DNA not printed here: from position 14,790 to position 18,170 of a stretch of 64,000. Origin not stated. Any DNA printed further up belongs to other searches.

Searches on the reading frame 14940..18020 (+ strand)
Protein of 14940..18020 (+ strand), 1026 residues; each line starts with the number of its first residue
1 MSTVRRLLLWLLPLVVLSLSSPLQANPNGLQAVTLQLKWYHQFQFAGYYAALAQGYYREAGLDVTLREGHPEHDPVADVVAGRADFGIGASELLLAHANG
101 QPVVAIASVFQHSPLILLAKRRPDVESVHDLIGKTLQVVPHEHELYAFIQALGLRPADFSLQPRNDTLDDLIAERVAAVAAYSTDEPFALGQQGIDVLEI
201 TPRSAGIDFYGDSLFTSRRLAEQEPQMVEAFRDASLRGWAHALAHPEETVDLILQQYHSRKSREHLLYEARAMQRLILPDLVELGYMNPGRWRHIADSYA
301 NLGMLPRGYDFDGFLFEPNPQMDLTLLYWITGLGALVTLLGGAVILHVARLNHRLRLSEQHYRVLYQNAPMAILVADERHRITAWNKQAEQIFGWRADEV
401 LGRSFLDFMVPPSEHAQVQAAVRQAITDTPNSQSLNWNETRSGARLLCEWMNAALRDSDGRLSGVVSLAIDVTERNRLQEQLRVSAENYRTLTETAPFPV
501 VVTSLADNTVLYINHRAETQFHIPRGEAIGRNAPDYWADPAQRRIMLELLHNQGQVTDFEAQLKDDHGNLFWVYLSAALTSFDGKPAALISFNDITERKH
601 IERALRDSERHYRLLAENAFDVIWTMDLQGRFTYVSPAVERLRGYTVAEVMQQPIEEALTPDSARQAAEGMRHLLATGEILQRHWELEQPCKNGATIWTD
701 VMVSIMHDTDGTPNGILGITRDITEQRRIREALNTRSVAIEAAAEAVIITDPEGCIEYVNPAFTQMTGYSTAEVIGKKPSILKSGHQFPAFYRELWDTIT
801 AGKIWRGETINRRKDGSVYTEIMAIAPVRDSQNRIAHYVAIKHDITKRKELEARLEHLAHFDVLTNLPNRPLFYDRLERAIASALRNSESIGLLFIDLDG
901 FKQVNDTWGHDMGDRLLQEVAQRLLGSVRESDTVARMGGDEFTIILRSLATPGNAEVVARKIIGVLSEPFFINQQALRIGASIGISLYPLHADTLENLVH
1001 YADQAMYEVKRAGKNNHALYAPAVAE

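Call 53: search_protein_families(library=pfam, proteins=[window:14940-18020:+], max_evalue=0.00001)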
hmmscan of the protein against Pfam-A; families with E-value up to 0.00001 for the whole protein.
window:14940-18020:+ (1026 aa): 9 families
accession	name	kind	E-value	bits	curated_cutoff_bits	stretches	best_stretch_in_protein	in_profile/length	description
PF00989.32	PAS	-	6.2e-69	229.6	22.6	4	360-472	1-113/113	PAS fold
PF13426.13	PAS_9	-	4.2e-54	181.6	27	4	745-847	2-103/103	PAS domain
PF08448.16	PAS_4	-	3e-52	175.9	23.1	3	368-476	3-109/110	PAS fold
PF00990.26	GGDEF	-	1.5e-50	171.5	23.8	1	859-1016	1-161/161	Diguanylate cyclase, GGDEF domain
PF09084.16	NMT1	-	7.8e-44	150.6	20.5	1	42-248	1-215/216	NMT1/THI5 like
PF13188.13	PAS_8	-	1.7e-29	101.2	21.8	2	361-412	2-53/65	PAS domain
PF08447.18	PAS_3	-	7.2e-27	93.9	25.6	2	633-719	2-88/89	PAS fold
PF13596.12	PAS_10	-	1.9e-08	35.3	22.1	1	365-473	4-106/106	PAS domain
PF24820.1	Diguanyl_cycl_sensor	-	1.7e-06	28.4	28.1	0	371-414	7-50/109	Diguanylate cyclase-like sensor domain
